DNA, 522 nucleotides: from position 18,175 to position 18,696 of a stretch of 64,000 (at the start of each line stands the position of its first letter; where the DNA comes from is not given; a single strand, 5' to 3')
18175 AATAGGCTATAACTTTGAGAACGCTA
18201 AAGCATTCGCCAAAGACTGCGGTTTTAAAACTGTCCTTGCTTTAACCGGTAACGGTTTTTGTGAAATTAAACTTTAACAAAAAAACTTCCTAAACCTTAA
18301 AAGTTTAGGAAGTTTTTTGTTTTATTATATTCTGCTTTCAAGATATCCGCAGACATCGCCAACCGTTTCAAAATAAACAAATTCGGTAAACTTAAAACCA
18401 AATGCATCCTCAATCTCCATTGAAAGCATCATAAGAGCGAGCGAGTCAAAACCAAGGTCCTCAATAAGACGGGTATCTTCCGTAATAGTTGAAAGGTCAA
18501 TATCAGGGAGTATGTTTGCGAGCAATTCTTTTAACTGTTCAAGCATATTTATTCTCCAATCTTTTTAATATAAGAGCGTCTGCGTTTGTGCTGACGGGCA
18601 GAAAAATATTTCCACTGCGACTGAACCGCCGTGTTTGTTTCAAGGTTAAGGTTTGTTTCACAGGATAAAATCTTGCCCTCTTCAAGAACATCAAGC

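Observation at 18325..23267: fakA-plsX-degV-(two-lobed GNAT-like)-dedicated ACP operon: possible exogenous fatty-acid activation route feeding an uncharacterised acyltransferase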

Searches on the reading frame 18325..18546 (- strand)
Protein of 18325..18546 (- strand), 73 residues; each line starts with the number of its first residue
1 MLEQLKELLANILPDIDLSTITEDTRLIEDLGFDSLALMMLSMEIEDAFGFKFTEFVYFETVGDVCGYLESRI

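Call 3: search_protein_families(library=pfam, proteins=[window:18325-18546:-], max_evalue=0.01)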
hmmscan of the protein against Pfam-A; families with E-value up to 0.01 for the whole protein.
window:18325-18546:- (73 aa): 1 family
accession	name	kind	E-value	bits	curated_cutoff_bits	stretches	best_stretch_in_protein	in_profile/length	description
PF00550.31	PP-binding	-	1.2e-10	41.9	20.8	1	3-69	1-67/67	Phosphopantetheine attachment site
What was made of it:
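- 18325..18546 (-): Specialised acyl carrier protein, 73 aa. PF00550 41.9 bits (call 3).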

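Call 4: search_protein_families(library=ncbifam, proteins=[window:18325-18546:-], max_evalue=0.01)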
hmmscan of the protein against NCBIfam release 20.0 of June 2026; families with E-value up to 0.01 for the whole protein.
window:18325-18546:- (73 aa): 14 families
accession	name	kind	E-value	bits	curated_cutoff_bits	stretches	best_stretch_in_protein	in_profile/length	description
NF002148.0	PRK00982.1-2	subfamily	5.4e-11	42.2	71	1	2-72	6-77/79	acyl carrier protein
NF002150.0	PRK00982.1-4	subfamily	1.2e-10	41.4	66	1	4-72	9-78/80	acyl carrier protein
NF004533.0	PRK05883.1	equivalog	5.5e-10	39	72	1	7-65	30-89/100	acyl carrier protein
TIGR00517.1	acyl_carrier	equivalog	1.2e-09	37.9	70.45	1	3-72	6-76/77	acyl carrier protein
NF009104.0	PRK12449.1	equivalog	2.2e-08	33.9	70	1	2-72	7-78/80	acyl carrier protein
NF002147.0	PRK00982.1-1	equivalog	3.5e-07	30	84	1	4-70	11-78/83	acyl carrier protein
NF005079.0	PRK06508.1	equivalog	3.8e-07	30.4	83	1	5-53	8-55/93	acyl carrier protein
NF040636.1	AcpM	exception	4.1e-07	29.9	146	1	14-70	18-76/93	meromycolate extension acyl carrier protein AcpM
NF002151.0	PRK00982.1-5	equivalog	6.6e-07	29.4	92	1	3-71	6-75/78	acyl carrier protein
NF006031.0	PRK08172.1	equivalog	2.9e-06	27.8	76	1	6-69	10-74/82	acyl carrier protein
NF058660.1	cispen_ACP_AmcB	equivalog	1.2e-05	25.4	80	1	6-70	7-76/80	cispentacin biosynthesis acyl carrier protein AmcB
NF002149.0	PRK00982.1-3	equivalog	7.7e-05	22.6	106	1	4-52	7-54/78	acyl carrier protein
NF003757.0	PRK05350.1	equivalog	0.00015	21.8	65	1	2-69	8-76/83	acyl carrier protein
NF005798.0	PRK07639.1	equivalog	0.001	19.4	100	1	5-69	10-78/91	petrobactin biosynthesis protein AsbD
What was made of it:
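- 18325..18546 (-): Below every NCBIfam ACP cutoff, best 42 bits against 71 (call 4).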
